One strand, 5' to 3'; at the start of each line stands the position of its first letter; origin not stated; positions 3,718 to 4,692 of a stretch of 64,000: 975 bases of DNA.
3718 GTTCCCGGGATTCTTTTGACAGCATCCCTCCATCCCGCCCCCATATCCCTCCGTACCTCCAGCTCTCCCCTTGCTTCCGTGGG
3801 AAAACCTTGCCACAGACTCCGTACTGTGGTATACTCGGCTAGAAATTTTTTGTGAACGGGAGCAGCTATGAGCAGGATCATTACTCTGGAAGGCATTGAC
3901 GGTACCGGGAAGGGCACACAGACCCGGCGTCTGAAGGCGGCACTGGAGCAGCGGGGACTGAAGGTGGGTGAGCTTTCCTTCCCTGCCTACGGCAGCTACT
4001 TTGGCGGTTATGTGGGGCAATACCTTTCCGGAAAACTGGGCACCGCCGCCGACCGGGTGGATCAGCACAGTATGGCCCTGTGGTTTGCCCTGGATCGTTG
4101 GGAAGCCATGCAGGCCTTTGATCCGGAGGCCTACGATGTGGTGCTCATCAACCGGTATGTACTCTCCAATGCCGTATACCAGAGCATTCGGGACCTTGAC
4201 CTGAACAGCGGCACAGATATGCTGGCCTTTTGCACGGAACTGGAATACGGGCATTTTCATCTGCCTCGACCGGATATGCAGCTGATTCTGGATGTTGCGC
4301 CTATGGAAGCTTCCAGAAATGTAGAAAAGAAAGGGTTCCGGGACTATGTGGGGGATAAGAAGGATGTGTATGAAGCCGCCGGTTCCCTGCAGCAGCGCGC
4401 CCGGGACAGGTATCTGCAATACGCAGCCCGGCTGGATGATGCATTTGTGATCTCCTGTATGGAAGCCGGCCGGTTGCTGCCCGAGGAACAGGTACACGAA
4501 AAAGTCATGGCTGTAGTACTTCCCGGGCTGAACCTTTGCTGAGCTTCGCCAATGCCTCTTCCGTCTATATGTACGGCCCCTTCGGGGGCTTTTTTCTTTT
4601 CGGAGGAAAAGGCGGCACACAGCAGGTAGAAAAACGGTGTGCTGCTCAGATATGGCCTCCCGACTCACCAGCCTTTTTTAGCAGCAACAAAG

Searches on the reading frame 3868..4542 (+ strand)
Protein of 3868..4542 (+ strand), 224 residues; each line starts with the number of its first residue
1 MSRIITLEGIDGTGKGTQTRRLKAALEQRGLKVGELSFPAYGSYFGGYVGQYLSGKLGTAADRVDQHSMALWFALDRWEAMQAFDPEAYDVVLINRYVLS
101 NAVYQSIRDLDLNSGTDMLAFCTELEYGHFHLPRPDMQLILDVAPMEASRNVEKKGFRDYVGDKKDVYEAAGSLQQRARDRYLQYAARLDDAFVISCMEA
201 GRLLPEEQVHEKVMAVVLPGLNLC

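Call 30: search_protein_families(library=pfam, proteins=[window:3868-4542:+], max_evalue=0.00001)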
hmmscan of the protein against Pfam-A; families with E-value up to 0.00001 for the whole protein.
window:3868-4542:+ (224 aa): 1 family
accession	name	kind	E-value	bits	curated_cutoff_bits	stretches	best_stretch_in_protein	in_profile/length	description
PF02223.23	Thymidylate_kin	-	3.5e-19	69.7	27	1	7-195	1-171/185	Thymidylate kinase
